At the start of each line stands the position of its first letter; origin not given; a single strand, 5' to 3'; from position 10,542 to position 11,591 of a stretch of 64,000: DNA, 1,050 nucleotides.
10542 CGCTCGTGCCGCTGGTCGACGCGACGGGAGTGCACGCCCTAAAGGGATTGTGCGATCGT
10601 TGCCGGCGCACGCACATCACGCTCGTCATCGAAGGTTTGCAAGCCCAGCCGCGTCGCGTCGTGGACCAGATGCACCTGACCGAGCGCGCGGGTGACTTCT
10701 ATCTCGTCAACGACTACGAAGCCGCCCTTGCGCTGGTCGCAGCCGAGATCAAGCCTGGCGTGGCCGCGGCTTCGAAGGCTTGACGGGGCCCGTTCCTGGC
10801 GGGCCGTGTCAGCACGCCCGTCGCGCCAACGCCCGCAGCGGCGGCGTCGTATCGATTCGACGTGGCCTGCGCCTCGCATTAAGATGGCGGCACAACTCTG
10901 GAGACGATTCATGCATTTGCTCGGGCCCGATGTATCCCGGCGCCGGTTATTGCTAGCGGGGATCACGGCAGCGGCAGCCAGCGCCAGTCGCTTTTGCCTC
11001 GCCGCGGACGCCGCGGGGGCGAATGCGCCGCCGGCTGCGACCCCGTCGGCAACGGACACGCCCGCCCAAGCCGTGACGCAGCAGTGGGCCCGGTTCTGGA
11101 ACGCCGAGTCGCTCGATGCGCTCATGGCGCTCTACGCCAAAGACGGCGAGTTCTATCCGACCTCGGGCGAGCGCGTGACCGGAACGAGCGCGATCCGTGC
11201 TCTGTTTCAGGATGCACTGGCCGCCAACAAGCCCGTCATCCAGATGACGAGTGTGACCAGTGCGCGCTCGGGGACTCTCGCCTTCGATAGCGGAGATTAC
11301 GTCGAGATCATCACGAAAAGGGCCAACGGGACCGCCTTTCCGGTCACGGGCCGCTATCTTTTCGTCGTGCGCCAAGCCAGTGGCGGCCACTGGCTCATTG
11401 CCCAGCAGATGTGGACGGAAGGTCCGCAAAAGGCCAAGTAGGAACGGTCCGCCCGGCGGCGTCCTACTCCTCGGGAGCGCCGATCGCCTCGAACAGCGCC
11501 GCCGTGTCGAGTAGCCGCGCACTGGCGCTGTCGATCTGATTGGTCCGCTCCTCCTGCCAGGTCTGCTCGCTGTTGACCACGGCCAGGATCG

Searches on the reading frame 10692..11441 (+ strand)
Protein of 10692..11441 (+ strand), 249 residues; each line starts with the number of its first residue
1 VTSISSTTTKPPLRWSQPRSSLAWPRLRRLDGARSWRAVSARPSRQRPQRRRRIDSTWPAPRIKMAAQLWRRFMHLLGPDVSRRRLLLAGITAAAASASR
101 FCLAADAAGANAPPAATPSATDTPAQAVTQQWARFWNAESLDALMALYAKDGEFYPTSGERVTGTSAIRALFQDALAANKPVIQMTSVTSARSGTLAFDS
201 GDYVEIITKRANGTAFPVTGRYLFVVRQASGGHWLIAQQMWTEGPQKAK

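Call 67: search_protein_families(library=pfam, proteins=[window:10692-11441:+], max_evalue=0.001)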
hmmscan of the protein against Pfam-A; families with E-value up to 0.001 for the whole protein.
window:10692-11441:+ (249 aa): 3 families
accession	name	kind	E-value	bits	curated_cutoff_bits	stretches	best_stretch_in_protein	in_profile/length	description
PF14534.12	DUF4440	-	6.9e-10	39.8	25.2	1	127-236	3-107/107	Domain of unknown function (DUF4440)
PF12680.13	SnoaL_2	-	3.9e-09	37.5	27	1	130-227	2-95/102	SnoaL-like domain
PF13474.12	SnoaL_3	-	0.00062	20.6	22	1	127-202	3-80/121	SnoaL-like domain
